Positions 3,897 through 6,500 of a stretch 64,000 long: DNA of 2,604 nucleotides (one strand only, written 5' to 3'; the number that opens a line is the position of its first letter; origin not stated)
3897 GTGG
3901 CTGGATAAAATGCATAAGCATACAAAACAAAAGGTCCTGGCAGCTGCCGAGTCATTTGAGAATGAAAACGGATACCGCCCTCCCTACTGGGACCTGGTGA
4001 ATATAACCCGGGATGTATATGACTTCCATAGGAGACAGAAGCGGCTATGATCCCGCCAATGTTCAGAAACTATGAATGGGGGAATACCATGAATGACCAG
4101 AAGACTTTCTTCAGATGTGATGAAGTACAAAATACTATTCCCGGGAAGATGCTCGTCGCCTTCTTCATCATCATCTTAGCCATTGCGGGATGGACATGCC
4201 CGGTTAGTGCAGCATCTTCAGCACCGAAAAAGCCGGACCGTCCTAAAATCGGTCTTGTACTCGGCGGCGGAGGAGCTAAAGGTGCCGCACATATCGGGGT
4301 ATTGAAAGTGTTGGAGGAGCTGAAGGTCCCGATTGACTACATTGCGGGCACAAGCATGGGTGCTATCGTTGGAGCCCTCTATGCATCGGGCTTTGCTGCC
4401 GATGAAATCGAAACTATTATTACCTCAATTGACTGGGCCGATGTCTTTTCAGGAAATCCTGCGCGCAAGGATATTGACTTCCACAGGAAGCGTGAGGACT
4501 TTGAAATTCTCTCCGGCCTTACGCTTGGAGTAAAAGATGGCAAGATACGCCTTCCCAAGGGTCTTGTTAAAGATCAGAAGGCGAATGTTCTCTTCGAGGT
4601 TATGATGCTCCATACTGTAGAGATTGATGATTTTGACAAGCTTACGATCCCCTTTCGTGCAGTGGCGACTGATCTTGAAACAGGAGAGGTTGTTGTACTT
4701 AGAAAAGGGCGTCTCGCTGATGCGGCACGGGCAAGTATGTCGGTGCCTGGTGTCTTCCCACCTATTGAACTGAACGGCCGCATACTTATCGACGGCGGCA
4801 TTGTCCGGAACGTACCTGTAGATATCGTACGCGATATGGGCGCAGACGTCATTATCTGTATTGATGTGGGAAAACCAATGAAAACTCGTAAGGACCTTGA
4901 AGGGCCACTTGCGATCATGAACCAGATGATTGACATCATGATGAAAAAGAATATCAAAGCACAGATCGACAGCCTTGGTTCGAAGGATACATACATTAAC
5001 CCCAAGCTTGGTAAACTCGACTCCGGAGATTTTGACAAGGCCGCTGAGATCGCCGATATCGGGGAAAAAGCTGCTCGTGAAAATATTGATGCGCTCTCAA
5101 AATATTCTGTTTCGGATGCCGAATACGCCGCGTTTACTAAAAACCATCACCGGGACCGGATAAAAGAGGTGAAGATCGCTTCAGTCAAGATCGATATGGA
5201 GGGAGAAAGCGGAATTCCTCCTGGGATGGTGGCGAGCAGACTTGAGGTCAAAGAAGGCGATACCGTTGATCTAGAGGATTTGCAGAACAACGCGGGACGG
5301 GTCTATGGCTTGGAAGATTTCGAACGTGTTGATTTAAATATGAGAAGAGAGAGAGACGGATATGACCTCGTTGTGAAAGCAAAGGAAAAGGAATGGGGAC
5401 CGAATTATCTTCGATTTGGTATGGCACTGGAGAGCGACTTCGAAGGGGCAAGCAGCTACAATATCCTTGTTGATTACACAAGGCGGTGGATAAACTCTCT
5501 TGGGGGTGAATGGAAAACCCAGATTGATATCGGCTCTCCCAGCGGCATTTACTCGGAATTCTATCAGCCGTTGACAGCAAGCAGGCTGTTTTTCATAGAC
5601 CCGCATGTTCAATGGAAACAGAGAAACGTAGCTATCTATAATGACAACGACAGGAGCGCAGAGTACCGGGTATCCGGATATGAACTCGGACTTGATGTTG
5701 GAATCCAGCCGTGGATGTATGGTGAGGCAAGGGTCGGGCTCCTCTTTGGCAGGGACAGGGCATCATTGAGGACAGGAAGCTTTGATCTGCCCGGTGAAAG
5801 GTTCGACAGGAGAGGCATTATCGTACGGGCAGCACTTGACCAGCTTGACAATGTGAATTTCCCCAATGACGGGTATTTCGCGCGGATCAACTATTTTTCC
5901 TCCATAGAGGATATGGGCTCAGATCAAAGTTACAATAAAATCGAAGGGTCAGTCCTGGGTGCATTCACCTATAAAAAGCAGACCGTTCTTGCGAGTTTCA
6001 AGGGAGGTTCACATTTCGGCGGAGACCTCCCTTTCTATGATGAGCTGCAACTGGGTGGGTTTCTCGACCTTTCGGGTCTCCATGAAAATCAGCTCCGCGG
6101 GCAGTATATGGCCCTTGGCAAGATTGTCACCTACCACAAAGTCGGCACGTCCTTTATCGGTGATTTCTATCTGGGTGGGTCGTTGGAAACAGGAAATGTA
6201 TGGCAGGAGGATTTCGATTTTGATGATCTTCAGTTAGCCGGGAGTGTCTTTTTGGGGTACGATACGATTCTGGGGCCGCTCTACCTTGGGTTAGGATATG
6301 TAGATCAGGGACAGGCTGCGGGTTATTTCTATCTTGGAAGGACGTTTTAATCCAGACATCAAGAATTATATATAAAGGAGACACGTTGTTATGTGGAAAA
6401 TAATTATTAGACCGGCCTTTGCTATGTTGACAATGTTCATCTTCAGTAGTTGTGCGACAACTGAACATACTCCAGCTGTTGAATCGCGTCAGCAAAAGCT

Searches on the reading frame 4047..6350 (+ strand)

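Call 60: search_protein_families(library=ncbifam, proteins=[window:4047-6350:+], max_evalue=0.00001)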
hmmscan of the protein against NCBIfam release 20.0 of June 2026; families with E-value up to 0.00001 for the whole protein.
window:4047-6350:+ (767 aa): 5 families
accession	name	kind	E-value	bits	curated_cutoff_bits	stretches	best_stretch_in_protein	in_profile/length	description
NF007623.0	PRK10279.1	equivalog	2.2e-35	122.3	272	2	189-275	95-181/301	patatin-like phospholipase RssA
NF043045.1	T4SS_VpdC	equivalog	1.1e-13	50.2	1000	1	65-127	302-365/880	Dot/Icm T4SS effector VpdC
TIGR03303.1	OM_YaeT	equivalog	2.7e-10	39.3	297.15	0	585-714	530-649/741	outer membrane protein assembly factor BamA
NF041079.1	CBASS_lipase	equivalog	6.8e-07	28.8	200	0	70-127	4-66/317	CBASS cGAMP-activated phospholipase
NF053870.1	DS2_1_antiphage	equivalog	1.1e-06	28.2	400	1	70-124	3-62/299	anti-phage phospholipase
